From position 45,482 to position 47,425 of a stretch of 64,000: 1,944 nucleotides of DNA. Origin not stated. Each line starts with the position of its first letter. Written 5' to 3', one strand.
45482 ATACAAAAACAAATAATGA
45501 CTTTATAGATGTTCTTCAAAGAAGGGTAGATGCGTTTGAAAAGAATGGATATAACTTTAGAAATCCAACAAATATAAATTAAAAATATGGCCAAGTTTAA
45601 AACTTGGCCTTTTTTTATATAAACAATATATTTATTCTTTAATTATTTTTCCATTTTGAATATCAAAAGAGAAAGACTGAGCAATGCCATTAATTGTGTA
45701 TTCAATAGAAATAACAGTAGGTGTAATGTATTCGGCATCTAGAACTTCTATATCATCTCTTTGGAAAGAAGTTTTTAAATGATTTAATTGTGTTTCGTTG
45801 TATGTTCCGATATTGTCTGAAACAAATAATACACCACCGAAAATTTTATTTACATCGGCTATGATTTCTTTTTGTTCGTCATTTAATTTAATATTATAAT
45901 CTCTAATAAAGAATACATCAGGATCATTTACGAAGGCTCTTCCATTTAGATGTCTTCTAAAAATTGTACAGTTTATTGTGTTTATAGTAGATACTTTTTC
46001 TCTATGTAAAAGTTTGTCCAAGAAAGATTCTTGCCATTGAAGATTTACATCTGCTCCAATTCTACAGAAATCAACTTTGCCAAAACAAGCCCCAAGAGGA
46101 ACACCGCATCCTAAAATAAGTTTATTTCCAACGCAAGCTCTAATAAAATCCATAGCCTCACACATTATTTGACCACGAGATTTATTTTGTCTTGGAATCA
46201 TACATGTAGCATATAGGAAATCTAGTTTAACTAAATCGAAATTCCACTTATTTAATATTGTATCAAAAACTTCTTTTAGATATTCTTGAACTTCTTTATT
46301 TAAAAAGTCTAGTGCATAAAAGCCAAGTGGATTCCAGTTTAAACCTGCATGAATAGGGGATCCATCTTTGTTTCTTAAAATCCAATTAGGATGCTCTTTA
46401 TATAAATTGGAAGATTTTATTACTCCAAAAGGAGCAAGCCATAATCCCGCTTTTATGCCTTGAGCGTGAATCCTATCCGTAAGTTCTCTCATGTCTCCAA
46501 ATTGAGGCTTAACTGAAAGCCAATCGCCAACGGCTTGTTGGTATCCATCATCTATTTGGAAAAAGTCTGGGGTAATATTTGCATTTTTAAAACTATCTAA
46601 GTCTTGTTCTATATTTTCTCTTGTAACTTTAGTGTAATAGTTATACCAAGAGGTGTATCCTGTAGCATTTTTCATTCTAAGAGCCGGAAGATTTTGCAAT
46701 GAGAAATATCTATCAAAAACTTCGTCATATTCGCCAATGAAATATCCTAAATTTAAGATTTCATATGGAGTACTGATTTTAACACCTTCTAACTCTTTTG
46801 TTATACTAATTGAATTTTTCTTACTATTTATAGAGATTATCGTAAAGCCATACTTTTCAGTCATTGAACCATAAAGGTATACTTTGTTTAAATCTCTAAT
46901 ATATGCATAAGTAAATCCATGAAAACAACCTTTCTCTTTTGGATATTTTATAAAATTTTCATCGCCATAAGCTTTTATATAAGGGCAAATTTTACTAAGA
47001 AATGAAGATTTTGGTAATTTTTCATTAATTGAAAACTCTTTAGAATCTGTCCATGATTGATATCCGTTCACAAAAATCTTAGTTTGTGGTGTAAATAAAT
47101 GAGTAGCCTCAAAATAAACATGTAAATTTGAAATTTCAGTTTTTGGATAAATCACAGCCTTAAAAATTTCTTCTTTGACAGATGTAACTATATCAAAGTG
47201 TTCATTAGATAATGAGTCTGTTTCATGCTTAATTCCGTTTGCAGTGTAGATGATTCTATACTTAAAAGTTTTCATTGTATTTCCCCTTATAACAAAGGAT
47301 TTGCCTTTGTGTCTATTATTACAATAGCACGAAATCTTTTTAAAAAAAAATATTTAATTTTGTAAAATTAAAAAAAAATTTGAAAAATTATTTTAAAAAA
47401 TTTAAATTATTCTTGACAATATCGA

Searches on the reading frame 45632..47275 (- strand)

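Call 65: search_protein_families(library=pfam, proteins=[window:45632-47275:-], max_evalue=0.00001)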
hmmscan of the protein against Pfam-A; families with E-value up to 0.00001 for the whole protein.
window:45632-47275:- (547 aa): 2 families
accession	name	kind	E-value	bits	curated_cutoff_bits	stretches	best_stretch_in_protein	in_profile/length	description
PF02065.24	Melibiase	-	3.9e-16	59.4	27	1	210-353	48-191/347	Melibiase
PF01055.32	Glyco_hydro_31_2nd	-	1.1e-11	45.1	23.5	1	202-353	6-156/328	Glycosyl hydrolases family 31 TIM-barrel domain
